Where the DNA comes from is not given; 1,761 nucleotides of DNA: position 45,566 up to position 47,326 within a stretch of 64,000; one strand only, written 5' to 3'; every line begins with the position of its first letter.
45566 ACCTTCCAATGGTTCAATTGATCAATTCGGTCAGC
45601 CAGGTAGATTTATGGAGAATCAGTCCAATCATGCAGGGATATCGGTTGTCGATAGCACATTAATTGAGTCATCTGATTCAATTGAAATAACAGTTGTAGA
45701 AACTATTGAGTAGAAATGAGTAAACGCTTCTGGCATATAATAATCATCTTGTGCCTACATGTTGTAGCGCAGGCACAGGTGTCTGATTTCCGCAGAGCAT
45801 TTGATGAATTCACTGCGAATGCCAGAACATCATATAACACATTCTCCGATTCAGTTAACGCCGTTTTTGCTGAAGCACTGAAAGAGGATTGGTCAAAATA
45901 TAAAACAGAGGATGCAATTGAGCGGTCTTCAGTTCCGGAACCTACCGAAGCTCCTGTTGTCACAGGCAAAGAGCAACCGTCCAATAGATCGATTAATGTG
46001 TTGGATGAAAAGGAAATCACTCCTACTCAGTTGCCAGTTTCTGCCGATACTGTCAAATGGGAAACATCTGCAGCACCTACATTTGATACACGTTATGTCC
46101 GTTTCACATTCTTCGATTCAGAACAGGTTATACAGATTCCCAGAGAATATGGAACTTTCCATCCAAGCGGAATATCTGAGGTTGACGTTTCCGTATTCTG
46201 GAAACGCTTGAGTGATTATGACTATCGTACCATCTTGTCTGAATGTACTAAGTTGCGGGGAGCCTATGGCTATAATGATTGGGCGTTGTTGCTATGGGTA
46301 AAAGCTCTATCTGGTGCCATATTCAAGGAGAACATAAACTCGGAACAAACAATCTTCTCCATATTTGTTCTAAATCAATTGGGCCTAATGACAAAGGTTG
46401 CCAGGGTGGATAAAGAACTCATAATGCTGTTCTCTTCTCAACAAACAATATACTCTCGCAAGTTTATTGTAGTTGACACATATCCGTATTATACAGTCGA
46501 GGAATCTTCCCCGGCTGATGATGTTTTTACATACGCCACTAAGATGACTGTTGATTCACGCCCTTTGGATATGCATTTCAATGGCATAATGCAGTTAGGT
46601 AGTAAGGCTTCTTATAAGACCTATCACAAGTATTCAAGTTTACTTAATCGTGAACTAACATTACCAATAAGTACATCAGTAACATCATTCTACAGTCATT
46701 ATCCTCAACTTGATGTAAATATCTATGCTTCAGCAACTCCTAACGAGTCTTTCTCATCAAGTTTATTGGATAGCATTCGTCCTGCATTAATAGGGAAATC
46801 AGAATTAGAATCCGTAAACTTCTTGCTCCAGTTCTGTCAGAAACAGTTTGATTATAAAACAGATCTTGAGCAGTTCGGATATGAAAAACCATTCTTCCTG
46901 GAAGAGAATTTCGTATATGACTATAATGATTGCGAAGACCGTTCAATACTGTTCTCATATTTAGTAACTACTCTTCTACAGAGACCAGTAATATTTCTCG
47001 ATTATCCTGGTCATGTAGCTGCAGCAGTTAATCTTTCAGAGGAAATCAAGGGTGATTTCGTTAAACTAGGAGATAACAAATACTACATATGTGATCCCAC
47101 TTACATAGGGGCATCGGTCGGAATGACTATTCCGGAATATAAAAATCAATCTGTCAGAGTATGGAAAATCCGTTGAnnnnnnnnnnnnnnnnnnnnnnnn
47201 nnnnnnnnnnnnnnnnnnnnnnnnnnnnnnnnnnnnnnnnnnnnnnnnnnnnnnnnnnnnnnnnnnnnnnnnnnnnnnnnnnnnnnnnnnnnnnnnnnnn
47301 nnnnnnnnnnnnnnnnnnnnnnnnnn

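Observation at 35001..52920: Ten-gene, 18-kb operon of exported proteins built around a caspase-fold protease, DUF4384/LPP20-like proteins, two transglutaminase-fold paralogs and an internal ECF sigma/anti-sigma pair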

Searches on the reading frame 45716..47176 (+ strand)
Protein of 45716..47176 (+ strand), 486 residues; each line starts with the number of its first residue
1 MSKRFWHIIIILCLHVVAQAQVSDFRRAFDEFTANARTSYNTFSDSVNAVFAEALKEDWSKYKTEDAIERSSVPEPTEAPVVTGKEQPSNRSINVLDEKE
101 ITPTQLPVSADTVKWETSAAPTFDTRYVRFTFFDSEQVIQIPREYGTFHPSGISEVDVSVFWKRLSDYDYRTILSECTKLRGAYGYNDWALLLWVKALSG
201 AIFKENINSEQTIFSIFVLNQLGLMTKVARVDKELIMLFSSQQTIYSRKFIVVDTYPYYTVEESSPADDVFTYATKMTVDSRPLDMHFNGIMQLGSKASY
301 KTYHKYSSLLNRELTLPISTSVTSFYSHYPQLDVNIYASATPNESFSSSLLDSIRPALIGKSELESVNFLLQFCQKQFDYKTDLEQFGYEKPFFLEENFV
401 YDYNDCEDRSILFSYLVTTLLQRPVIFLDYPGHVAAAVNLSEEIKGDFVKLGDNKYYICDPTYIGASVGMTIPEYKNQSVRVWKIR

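Call 4: search_protein_families(library=pfam, proteins=[window:45716-47176:+], max_evalue=0.01)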
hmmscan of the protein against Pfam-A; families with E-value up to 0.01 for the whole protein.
window:45716-47176:+ (486 aa): 0 families

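Call 5: search_protein_families(library=ncbifam, proteins=[window:45716-47176:+], max_evalue=0.01)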
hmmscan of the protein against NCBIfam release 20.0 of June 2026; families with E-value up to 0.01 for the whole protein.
window:45716-47176:+ (486 aa): 0 families

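Call 6: search_protein_families(library=padloc, proteins=[window:45716-47176:+], max_evalue=0.01)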
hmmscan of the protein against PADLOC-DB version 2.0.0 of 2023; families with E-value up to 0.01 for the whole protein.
window:45716-47176:+ (486 aa): 0 families

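Call 61: find_homologous_proteins(query=window:45716-47176:+, max_evalue=1e-30)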
Query window:45716-47176:+ (486 aa): 2382 proteins with E <= 1e-30 among 8000 candidates; the best 120 are listed.
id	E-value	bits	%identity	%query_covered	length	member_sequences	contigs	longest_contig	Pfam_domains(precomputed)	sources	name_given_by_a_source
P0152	4.6e-298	1007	91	100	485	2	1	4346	-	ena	-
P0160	6.0e-297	1003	90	100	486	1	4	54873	-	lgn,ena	-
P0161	3.4e-273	925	82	100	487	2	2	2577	-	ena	-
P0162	1.7e-257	873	79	97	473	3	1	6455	-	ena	-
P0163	1.3e-248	844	75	100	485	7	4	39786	-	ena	-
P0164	4.0e-219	746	66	100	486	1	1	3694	-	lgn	-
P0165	2.4e-218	744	67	97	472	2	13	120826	-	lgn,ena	-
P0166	3.8e-183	628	58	98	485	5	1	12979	-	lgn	-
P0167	1.9e-156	540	49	98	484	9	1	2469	-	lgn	-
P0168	1.5e-155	537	49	98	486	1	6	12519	-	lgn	-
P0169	5.9e-155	535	48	98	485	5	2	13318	-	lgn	-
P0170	1.5e-154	534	49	95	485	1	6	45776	-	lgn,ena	-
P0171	1.0e-153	531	48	98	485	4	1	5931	-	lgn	-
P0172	1.5e-153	530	48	100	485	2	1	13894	-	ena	-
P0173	2.7e-152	526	48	98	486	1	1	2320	-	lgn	-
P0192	2.1e-140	487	45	99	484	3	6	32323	-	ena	-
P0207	3.7e-122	427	44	99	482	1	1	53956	-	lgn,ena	-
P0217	1.5e-117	412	44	94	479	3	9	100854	-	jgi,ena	-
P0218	2.1e-116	408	41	98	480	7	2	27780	-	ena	-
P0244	1.2e-109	386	48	74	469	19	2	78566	-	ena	-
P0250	5.5e-109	383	37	99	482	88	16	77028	-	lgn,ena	-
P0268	6.3e-88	314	35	95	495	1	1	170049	-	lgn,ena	-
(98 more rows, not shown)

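Call 62: find_encoding_contigs(protein=P0170, flank=10000, max_places=1)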
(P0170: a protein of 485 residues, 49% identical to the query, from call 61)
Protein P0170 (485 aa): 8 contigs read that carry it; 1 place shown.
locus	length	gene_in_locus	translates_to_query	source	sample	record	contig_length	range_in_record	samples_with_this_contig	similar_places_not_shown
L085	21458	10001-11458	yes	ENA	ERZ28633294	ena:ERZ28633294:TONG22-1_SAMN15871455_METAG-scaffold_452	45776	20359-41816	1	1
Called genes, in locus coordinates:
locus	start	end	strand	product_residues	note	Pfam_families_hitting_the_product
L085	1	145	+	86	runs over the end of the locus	PF01016:Ribosomal_L27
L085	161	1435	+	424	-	PF02403:Seryl_tRNA_N, PF00587:tRNA-synt_2b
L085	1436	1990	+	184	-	PF02075:RuvC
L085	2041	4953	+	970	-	-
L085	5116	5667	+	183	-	-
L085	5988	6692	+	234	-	-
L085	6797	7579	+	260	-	-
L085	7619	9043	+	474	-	-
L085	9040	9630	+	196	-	PF04542:Sigma70_r2 (faint)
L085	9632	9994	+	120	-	-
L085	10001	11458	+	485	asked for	-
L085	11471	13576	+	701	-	PF00041:fn3 (faint), PF16655:PhoD_N (faint), PF16656:Pur_ac_phosph_N (faint), PF10179:NDNF (faint)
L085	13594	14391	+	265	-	-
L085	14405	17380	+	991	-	PF00041:fn3 (faint), PF16656:Pur_ac_phosph_N (faint)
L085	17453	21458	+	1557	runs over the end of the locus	PF00041:fn3 (faint), PF10179:NDNF (faint), PF25059:FN3_DSCAM-DSCAML_C (faint), PF16656:Pur_ac_phosph_N (faint), PF17770:RNase_J_C (faint)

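Call 63: find_encoding_contigs(protein=P0217, flank=10000, max_places=1)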
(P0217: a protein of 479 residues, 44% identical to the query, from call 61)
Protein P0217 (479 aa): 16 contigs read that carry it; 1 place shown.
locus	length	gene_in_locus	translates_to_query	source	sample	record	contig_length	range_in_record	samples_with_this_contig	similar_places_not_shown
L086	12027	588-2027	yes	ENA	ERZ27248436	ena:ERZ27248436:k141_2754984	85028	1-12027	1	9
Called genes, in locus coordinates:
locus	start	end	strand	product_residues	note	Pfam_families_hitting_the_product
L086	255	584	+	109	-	-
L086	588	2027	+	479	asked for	-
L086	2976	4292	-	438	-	PF00291:PALP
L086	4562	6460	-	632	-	PF00012:HSP70, PF06723:MreB_Mbl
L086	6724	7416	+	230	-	PF00849:PseudoU_synth_2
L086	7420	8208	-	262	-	PF02265:S1-P1_nuclease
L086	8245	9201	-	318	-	PF07859:Abhydrolase_3 (faint), PF00135:COesterase, PF20434:BD-FAE, PF02230:Abhydrolase_2 (weak)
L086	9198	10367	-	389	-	PF01594:AI-2E_transport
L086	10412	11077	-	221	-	PF00702:Hydrolase, PF12710:HAD, PF13344:Hydrolase_6 (faint), PF13419:HAD_2, PF13242:Hydrolase_like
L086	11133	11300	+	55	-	-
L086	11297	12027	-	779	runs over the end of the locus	PF02861:Clp_N, PF05621:TniB (weak), PF00004:AAA, PF17871:AAA_lid_9, PF00004:AAA, PF07724:AAA_2, PF07728:AAA_5, PF10431:ClpB_D2-small, +7 more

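Call 64: find_encoding_contigs(protein=P0250, flank=10000, max_places=1)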
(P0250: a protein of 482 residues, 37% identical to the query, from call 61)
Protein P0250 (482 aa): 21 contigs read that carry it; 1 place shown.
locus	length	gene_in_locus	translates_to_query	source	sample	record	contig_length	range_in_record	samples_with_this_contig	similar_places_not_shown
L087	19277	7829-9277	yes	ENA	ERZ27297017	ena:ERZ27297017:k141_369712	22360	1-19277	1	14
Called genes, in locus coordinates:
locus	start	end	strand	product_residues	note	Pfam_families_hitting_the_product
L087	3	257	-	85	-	?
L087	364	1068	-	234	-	-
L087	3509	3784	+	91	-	-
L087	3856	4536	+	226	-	-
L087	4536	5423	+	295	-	-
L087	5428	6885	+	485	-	-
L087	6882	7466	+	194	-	-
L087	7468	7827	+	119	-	-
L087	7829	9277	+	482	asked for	-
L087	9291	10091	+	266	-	-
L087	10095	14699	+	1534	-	PF00041:fn3 (faint), PF16656:Pur_ac_phosph_N (faint), PF25059:FN3_DSCAM-DSCAML_C (faint)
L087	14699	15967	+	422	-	PF13289:SIR2_2 (weak)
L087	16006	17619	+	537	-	PF00656:Peptidase_C14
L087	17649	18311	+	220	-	PF13091:PLDc_2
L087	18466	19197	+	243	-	-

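Call 65: find_encoding_contigs(protein=P0207, flank=10000, max_places=1)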
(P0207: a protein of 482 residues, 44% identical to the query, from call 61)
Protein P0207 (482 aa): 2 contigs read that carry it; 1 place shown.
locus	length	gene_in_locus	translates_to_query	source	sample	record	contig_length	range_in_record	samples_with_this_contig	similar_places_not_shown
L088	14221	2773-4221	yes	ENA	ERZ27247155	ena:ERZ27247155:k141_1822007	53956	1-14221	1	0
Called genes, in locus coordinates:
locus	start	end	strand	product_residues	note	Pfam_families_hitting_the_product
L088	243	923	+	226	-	-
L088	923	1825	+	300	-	-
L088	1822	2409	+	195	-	-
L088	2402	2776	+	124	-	-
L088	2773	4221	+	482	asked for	-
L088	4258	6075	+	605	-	PF00656:Peptidase_C14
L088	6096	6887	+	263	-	-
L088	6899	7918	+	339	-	PF07603:Lcl_C (weak)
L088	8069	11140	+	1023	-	PF26707:DUF8237 (faint), PF02368:Big_2, PF22359:Big-like (weak), PF26918:Ig_Eae (weak), PF02368:Big_2, PF22359:Big-like (weak), PF26918:Ig_Eae (weak), PF07603:Lcl_C (weak), +2 more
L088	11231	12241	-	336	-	-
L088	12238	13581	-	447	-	PF13685:Fe-ADH_2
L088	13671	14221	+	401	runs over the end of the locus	PF07075:NamZ_N, PF20732:NamZ_C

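Call 84: find_encoding_contigs(protein=P0192, flank=10000, max_places=1)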
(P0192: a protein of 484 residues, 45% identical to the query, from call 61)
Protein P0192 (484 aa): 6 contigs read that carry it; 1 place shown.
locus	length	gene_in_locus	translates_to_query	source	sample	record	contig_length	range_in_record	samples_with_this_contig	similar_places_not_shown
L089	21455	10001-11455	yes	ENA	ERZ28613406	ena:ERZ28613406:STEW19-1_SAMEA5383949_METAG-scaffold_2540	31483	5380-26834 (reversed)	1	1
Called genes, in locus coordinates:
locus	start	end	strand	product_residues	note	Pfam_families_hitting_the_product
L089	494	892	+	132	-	-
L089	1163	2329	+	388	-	PF04235:DUF418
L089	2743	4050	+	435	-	PF01637:ATPase_2, PF13191:AAA_16 (faint), PF13173:AAA_14, PF13401:AAA_22, PF03008:DUF234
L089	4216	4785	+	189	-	-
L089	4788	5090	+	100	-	-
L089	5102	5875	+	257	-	PF11185:DUF2971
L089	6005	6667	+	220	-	-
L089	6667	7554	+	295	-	-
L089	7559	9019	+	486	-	-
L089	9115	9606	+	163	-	-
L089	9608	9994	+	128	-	-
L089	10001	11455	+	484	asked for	-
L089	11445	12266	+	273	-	-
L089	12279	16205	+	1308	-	PF00041:fn3 (faint), PF16656:Pur_ac_phosph_N (faint)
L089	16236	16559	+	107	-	-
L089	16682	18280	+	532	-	PF00656:Peptidase_C14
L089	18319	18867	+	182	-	PF10263:SprT-like (weak)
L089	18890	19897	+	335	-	-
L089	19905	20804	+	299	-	-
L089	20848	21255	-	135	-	PF02595:Gly_kinase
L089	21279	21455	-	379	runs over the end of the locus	PF13173:AAA_14, PF13635:DUF4143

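Call 85: find_encoding_contigs(protein=P0244, flank=10000, max_places=1)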
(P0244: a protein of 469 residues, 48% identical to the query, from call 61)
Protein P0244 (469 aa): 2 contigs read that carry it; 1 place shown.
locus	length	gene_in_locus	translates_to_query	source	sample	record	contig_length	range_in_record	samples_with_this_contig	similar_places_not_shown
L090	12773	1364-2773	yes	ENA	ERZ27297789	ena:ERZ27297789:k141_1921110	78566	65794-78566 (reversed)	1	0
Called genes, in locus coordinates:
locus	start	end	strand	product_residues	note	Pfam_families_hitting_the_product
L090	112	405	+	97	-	-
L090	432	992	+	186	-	-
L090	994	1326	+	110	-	-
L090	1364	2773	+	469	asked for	-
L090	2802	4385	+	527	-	-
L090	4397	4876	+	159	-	-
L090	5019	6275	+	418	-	PF02899:Phage_int_SAM_1 (faint), PF00589:Phage_integrase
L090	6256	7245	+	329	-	PF00589:Phage_integrase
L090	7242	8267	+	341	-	PF02899:Phage_int_SAM_1, PF13495:Phage_int_SAM_4 (weak), PF00589:Phage_integrase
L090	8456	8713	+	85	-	-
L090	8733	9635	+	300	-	-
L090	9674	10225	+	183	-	-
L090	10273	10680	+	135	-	PF08837:DUF1810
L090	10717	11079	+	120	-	-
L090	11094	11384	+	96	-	-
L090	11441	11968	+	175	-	-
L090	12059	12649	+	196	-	-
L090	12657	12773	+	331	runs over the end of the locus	-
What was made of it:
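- L087 has SIR2_2 and PLDc_2 genes beside its caspase gene, and L090 has integrase genes nearby (calls 64, 85).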

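Call 86: find_encoding_contigs(protein=P0218, flank=10000, max_places=1)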
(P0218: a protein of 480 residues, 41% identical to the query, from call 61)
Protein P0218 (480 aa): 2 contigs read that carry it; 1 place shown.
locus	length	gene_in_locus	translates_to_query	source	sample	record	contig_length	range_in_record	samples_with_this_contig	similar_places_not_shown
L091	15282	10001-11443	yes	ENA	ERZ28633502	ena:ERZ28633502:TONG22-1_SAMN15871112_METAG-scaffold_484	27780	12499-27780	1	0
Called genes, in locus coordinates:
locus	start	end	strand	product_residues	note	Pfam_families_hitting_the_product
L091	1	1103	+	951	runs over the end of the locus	PF16656:Pur_ac_phosph_N (faint), PF00041:fn3 (faint), PF16974:NAR2 (faint), PF25059:FN3_DSCAM-DSCAML_C (faint), PF10179:NDNF (faint), PF17964:Big_10 (faint)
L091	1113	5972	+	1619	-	-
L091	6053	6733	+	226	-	-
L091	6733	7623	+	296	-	-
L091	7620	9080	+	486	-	-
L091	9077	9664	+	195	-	-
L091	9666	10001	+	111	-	-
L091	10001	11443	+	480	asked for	-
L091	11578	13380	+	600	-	PF08238:Sel1 (weak), PF00656:Peptidase_C14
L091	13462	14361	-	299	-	PF14280:DUF4365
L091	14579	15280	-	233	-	?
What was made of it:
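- That argues they are integral rather than incidental (calls 62-65, 84, 86).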

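Call 87: find_encoding_contigs(protein=P0268, flank=10000, max_places=1)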
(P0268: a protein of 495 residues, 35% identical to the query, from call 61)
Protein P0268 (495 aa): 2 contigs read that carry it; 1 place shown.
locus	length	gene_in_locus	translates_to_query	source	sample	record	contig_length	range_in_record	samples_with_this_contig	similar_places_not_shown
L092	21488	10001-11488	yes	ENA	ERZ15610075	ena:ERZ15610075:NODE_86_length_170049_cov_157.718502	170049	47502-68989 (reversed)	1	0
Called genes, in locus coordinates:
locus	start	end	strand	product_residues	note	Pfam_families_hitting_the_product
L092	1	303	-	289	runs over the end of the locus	PF03747:ADP_ribosyl_GH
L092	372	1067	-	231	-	PF00293:NUDIX, PF19368:WHD_AraR, PF21906:WHD_NrtR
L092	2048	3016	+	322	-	-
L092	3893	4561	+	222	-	-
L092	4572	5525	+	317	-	-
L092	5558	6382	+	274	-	-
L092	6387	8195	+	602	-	PF00656:Peptidase_C14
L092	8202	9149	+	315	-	-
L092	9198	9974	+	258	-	-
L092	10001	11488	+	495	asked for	-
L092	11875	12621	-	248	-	PF10988:DUF2807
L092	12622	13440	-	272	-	PF10988:DUF2807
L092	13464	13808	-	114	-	PF00392:GntR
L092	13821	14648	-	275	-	-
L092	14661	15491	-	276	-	PF00005:ABC_tran, PF13304:AAA_21 (faint)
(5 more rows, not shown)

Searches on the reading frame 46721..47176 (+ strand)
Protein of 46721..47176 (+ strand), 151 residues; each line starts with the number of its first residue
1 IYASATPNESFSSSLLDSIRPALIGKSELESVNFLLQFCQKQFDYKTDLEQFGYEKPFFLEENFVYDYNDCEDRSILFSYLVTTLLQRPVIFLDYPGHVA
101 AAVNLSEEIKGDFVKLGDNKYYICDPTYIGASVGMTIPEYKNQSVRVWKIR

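Call 28: search_protein_families(library=pfam, proteins=[window:46721-47176:+], max_evalue=10)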
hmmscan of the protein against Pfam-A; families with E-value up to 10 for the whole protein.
window:46721-47176:+ (151 aa): 1 family
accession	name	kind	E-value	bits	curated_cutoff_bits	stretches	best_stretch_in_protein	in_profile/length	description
PF20422.3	DHR-2_Lobe_B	-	0.12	13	26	1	40-62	34-56/77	DHR-2, Lobe B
